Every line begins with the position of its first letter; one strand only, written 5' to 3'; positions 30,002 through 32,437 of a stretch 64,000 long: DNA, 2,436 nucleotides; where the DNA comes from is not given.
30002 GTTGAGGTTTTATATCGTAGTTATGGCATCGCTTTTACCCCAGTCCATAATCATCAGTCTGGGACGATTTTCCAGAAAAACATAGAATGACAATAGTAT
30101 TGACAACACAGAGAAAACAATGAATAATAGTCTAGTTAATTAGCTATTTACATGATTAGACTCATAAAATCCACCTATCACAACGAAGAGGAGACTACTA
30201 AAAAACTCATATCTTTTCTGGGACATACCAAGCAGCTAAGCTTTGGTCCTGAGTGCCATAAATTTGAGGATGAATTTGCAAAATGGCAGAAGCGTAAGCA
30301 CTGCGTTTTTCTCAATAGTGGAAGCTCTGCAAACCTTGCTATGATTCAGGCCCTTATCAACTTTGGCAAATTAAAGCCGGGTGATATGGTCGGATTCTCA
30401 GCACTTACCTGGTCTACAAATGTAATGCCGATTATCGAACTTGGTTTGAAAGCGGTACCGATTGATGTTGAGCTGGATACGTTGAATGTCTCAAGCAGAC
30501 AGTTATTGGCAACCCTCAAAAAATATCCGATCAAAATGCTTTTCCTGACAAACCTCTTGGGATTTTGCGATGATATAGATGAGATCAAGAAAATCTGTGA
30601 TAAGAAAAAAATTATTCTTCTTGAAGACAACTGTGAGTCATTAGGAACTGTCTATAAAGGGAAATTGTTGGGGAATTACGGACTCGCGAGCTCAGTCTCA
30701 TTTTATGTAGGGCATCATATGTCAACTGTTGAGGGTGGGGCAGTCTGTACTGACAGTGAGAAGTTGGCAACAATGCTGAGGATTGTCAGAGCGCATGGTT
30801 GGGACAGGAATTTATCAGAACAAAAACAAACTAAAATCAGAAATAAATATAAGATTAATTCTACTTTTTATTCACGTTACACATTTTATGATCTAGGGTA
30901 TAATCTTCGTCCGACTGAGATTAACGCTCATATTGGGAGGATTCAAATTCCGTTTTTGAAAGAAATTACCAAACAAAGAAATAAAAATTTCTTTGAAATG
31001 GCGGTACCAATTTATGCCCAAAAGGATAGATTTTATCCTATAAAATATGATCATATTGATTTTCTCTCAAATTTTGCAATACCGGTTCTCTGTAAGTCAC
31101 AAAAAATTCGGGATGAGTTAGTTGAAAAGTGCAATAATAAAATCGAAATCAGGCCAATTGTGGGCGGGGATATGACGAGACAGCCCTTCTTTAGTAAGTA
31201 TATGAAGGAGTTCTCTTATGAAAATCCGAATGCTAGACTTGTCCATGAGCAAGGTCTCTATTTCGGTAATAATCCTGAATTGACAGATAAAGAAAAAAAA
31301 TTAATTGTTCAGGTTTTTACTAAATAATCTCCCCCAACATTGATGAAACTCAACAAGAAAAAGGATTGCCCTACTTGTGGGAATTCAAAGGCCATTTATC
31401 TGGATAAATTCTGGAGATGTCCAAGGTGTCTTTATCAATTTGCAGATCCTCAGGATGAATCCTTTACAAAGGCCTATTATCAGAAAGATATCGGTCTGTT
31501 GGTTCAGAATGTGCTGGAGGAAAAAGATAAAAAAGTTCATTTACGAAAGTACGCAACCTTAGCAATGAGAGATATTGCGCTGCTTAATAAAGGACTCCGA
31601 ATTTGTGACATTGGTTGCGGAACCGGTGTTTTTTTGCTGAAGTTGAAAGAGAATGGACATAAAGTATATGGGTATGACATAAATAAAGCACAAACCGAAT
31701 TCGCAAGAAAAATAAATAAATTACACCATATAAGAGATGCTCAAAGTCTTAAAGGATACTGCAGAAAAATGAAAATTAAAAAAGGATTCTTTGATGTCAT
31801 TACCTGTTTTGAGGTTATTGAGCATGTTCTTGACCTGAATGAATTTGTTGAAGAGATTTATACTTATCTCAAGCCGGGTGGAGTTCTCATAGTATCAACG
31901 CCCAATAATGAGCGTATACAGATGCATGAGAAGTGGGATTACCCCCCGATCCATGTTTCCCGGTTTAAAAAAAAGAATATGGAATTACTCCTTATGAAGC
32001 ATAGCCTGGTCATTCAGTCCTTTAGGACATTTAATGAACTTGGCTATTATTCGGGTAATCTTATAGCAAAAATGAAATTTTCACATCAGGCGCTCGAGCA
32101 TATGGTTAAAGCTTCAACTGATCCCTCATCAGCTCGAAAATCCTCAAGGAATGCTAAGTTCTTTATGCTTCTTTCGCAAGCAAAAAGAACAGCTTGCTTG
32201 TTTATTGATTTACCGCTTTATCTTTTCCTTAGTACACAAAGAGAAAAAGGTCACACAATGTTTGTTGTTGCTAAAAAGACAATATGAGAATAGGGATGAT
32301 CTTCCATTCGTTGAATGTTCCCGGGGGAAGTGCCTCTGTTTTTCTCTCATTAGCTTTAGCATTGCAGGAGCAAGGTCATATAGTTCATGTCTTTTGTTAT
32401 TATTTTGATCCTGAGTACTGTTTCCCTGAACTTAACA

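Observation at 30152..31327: DegT-family enzyme with the Schiff-base lysine replaced by His188: a ColD/E1-type sugar 3-dehydratase, implying a 3,6-dideoxyhexose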

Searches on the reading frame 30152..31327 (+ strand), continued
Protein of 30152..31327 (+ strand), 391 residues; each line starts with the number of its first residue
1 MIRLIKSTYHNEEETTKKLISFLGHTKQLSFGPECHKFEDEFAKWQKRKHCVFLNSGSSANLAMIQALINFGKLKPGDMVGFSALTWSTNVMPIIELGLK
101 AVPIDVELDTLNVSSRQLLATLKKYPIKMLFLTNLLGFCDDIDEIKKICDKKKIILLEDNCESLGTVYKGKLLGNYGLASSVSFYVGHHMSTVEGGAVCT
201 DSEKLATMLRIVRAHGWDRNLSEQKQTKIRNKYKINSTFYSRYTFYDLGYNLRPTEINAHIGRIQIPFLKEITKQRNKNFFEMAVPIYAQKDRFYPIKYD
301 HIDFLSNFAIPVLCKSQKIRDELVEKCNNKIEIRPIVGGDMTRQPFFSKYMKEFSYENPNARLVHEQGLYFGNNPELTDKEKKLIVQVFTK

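Call 50: search_protein_representatives(protein=window:30152-31327:+)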
Query: 391 residues. Proteins with E-value up to 0.001 (for the whole library): 22793; up to 1e-10: 6383; up to 1e-30: 653. The best 150 are listed.
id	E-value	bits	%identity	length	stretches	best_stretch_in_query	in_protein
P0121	2.3e-172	589.5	65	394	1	1-390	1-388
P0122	1.3e-162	557.4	60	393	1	1-390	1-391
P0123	8.7e-134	462.5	66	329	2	1-184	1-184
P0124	2.2e-130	451.3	59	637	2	156-388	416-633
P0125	1.8e-121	422.0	52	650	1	1-386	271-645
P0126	1.1e-117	409.6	64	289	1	2-273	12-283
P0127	7.2e-114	396.9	49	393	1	1-386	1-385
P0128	3.8e-112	391.3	46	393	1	2-382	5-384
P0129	6.5e-106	370.8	49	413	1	1-381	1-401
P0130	4.4e-105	368.0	54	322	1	69-386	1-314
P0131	6.5e-98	344.4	44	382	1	3-387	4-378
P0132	6.2e-94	331.3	43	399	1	2-389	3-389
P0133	3.9e-93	328.7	62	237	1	155-389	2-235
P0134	4.2e-91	322.0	43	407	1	16-378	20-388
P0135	4.5e-91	321.9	44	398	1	3-377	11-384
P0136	9.0e-91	320.9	42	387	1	7-379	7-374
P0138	1.7e-88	313.4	43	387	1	1-383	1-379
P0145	6.9e-84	298.3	41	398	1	2-357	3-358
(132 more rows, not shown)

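Call 53: list_cluster_members(proteins=[P0127, P0128, P0129, P0131, P0132, P0134, P0135, P0136, P0138, P0145])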
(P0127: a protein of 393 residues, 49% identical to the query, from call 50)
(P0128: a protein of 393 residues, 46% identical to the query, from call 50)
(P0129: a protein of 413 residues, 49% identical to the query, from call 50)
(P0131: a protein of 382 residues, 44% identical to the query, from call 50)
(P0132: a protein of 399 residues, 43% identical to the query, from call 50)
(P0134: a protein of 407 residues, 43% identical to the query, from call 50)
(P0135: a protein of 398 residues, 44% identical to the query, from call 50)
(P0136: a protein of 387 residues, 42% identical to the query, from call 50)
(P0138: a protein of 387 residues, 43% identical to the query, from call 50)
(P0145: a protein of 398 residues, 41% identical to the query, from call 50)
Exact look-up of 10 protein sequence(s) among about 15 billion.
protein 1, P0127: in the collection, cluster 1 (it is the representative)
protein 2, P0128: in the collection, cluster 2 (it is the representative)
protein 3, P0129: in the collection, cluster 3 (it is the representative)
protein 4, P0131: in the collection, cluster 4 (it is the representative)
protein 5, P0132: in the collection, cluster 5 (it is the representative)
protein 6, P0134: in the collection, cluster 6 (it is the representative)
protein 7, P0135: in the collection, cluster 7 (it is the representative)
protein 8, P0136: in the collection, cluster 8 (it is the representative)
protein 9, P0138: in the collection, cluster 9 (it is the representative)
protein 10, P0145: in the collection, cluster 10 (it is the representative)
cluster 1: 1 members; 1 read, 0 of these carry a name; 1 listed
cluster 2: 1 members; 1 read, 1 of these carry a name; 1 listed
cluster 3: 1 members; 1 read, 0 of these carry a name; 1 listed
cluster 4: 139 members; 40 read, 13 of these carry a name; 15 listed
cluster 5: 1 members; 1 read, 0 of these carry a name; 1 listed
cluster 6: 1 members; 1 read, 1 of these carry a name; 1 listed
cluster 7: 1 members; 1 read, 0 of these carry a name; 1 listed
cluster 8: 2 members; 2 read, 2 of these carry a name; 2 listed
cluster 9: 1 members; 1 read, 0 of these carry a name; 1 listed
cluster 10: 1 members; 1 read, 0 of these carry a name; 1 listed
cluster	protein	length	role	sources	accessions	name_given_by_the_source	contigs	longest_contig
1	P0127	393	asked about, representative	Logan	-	-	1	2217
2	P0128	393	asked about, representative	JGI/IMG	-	CDP-6-deoxy-D-xylo-4-hexulose-3-dehydrase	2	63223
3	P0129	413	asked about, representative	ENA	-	-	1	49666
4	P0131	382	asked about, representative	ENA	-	-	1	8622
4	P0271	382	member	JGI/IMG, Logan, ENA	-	CDP-6-deoxy-D-xylo-4-hexulose-3-dehydrase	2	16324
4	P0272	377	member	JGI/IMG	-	CDP-6-deoxy-D-xylo-4-hexulose-3-dehydrase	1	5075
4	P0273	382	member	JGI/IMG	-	CDP-6-deoxy-D-xylo-4-hexulose-3-dehydrase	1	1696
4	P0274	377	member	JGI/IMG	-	CDP-6-deoxy-D-xylo-4-hexulose-3-dehydrase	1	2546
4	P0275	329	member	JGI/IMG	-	CDP-6-deoxy-D-xylo-4-hexulose-3-dehydrase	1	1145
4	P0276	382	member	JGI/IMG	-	CDP-6-deoxy-D-xylo-4-hexulose-3-dehydrase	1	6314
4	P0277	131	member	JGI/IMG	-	CDP-6-deoxy-D-xylo-4-hexulose-3-dehydrase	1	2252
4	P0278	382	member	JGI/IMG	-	CDP-6-deoxy-D-xylo-4-hexulose-3-dehydrase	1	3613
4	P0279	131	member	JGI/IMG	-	CDP-6-deoxy-D-xylo-4-hexulose-3-dehydrase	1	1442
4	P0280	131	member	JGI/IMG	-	CDP-6-deoxy-D-xylo-4-hexulose-3-dehydrase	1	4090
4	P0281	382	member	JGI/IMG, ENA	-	CDP-6-deoxy-D-xylo-4-hexulose-3-dehydrase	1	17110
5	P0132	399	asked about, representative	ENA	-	-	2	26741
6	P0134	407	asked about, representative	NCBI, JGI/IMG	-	CDP-6-deoxy-D-xylo-4-hexulose-3-dehydrase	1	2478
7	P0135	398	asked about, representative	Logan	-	-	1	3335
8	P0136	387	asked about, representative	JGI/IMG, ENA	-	CDP-6-deoxy-D-xylo-4-hexulose-3-dehydrase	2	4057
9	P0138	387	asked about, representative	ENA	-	-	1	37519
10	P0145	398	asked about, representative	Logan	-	-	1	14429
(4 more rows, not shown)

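Call 54: predict_structure(alignment_id=A1)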
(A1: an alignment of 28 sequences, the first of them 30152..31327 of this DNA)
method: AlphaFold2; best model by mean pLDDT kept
length: 391 residues; sequences in the alignment: 28
mean_pLDDT: 78.4   pTM: 0.82
mean pLDDT of the five models: 78.4, 76.4, 76.1, 75.0, 69.3
residues with pLDDT >= 90: 118; 70-90: 182; 50-70: 48; < 50: 43
segments of 3 or more residues with pLDDT < 50: 1-7, 186-193, 214-221, 236-252, 302-304
pLDDT, mean of each block of 10 residues (from residue 1): 45 81 74 85 91 78 85 94 85 85 91 93 96 77 94 93 72 86 55 67 90 51 57 50 34 65 83 83 88 81 58 92 91 75 84 80 89 82 93 87
secondary structure, 60 per line:
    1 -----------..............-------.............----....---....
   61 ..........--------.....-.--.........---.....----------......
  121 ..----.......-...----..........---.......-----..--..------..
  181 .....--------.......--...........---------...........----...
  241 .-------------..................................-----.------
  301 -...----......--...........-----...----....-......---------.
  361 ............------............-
elements in order: H12-25 H33-45 E50-53 H57-70 E79-83 H88-96 E100-104 H115-122 E127-133 H142-151 E155-161 E179-185 E194-200 H203-213 H223-233 H238-241 H255-288 E309-314 H317-327 E333-335 H345-350 H360-367 E368-372 H379-390
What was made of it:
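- The active-site loops of the model have low confidence (call 54).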

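Call 57: fold_search(model_id=the predicted structure, library=pdb)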
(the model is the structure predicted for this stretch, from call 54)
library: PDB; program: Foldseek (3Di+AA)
matches with E <= 10: 1942; with E <= 0.001: 1449
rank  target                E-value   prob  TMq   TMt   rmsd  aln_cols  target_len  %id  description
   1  3b8x_B                5.4e-26  1.00  0.78  0.78   6.5       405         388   32  Crystal structure of GDP-4-keto-6-deoxymannose-3-dehydratase (ColD) H188N mutant with bound GDP-perosamine (released 2007-11-27)
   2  2gms_B                1.6e-25  1.00  0.78  0.79   6.8       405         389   32  E coli GDP-4-keto-6-deoxy-D-mannose-3-dehydratase with bound hydrated PLP (released 2006-09-05)
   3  2r0t_A                3.6e-25  1.00  0.77  0.78   6.9       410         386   31  Crystal structure of GDP-4-keto-6-deoxymannose-3-dehydratase with a trapped PLP-glutamate geminal diamine (released 2007-12-18)
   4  3gr9_C                6.3e-25  1.00  0.77  0.78   6.8       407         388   31  Crystal structure of ColD H188K S187N (released 2009-06-16)
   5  3b8x_A                7.0e-25  1.00  0.79  0.79   6.5       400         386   32  Crystal structure of GDP-4-keto-6-deoxymannose-3-dehydratase (ColD) H188N mutant with bound GDP-perosamine (released 2007-11-27)
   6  3gr9_A                9.3e-25  1.00  0.77  0.79   6.6       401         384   32  Crystal structure of ColD H188K S187N (released 2009-06-16)
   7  2gms_A                1.1e-24  1.00  0.77  0.77   6.9       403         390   32  E coli GDP-4-keto-6-deoxy-D-mannose-3-dehydratase with bound hydrated PLP (released 2006-09-05)
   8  3gr9_B                1.2e-24  1.00  0.77  0.79   6.8       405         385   32  Crystal structure of ColD H188K S187N (released 2009-06-16)
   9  3gr9_G                1.3e-24  1.00  0.78  0.78   6.0       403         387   31  Crystal structure of ColD H188K S187N (released 2009-06-16)
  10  3gr9_F                3.7e-24  1.00  0.78  0.79   6.8       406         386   32  Crystal structure of ColD H188K S187N (released 2009-06-16)
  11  3bb8_A                1.2e-23  1.00  0.78  0.73   6.4       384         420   28  E1 Dehydrase H220K Mutant (released 2008-09-16)
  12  3gr9_E                1.6e-23  1.00  0.78  0.80   6.9       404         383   31  Crystal structure of ColD H188K S187N (released 2009-06-16)
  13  3gr9_D                2.0e-23  1.00  0.76  0.78   6.8       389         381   32  Crystal structure of ColD H188K S187N (released 2009-06-16)
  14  3bcx_A                2.8e-23  1.00  0.77  0.72   6.4       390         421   29  E1 Dehydrase (released 2007-11-27)
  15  3bcx_B                1.6e-22  1.00  0.78  0.73   6.4       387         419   29  E1 Dehydrase (released 2007-11-27)
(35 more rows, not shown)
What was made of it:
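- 30152..31327 (+): Gene for the 391-aa His-type DegT-fold enzyme, a ColD-type PMP-dependent sugar 3-dehydratase. AF2 model plus Foldseek put ColD first, TM 0.78 (calls 54, 57).
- On PMP-dependent nucleotide-sugar 3-dehydratases (ColD/E1/SpnQ class): AF2 model pTM 0.82, with Foldseek top hits ColD and E1 at TM 0.77-0.79 (calls 54, 57).
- Closest known: GDP-perosamine synthase and other DegT sugar aminotransferases. Same: Same fold, with TM 0.73-0.78 (call 57).
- The AF2 model (pLDDT 78, pTM 0.82) has ColD chains as its top Foldseek hits, TM 0.78 (calls 54, 57).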

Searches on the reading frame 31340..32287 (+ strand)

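Call 10: search_protein_families(library=ncbifam, proteins=[window:31340-32287:+], max_evalue=0.00001)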
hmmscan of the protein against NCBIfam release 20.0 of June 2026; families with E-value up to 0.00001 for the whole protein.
window:31340-32287:+ (315 aa): 27 families (the best 25 are shown)
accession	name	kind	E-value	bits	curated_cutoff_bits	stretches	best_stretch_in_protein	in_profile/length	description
TIGR01983.1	UbiG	equivalog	1.2e-20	73.8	102.95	1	80-191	49-157/228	bifunctional 2-polyprenyl-6-hydroxyphenol methylase/3-demethylubiquinol 3-O-methyltransferase UbiG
TIGR02072.1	BioC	equivalog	4.3e-15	56.2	184.95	1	86-213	36-161/244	malonyl-ACP O-methyltransferase BioC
NF045667.1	MTase_DVU1556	equivalog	9.7e-13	48.1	155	1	76-272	14-205/213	DVU_1556 family methyltransferase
TIGR02021.1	BchM-ChlM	equivalog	2.5e-11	43.4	158.9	1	82-163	52-131/218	magnesium protoporphyrin IX methyltransferase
NF043040.1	corrin_prot_MT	hypoth_equivalog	1.2e-10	41.2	180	1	83-186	39-148/216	corrinoid protein-associated methyltransferase CpaM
NF041536.1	ArsM_DUF2284_UU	exception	2.8e-10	39.1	575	1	82-186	74-181/459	arsenite methyltransferase/DUF2284 domain selenoprotein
TIGR01934.1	MenG_MenH_UbiE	subfamily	1.5e-09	37.5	158.35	1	81-190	36-146/223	ubiquinone/menaquinone biosynthesis methyltransferase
NF001244.0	PRK00216.1-5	equivalog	2.6e-09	36.7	216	1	84-185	48-153/236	bifunctional demethylmenaquinone methyltransferase/2-methoxy-6-polyprenyl-1,4-benzoquinol methylase UbiE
TIGR04074.1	bacter_Hen1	equivalog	7.1e-09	34.7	340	1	59-199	257-405/462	3' terminal RNA ribose 2'-O-methyltransferase Hen1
NF011529.0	PRK14968.1-3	equivalog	1.1e-08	34.8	162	1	78-139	28-89/198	putative methyltransferase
NF008823.0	PRK11873.1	subfamily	1.3e-08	34.7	263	1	78-186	71-182/272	arsenite methyltransferase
NF040703.1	cyclopro_CfaB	exception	2.1e-08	33.4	650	1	77-184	153-262/393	C17 cyclopropane fatty acid synthase CfaB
TIGR00406.1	prmA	equivalog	6.8e-08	32.3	183.15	1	83-186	158-258/288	50S ribosomal protein L11 methyltransferase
NF008686.0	PRK11705.1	equivalog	8.1e-08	31.7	400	1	82-199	165-280/383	cyclopropane fatty acyl phospholipid synthase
TIGR04345.1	ovoA_Cterm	equivalog_domain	1.2e-07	31.6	170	0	144-198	128-182/242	putative 4-mercaptohistidine N1-methyltransferase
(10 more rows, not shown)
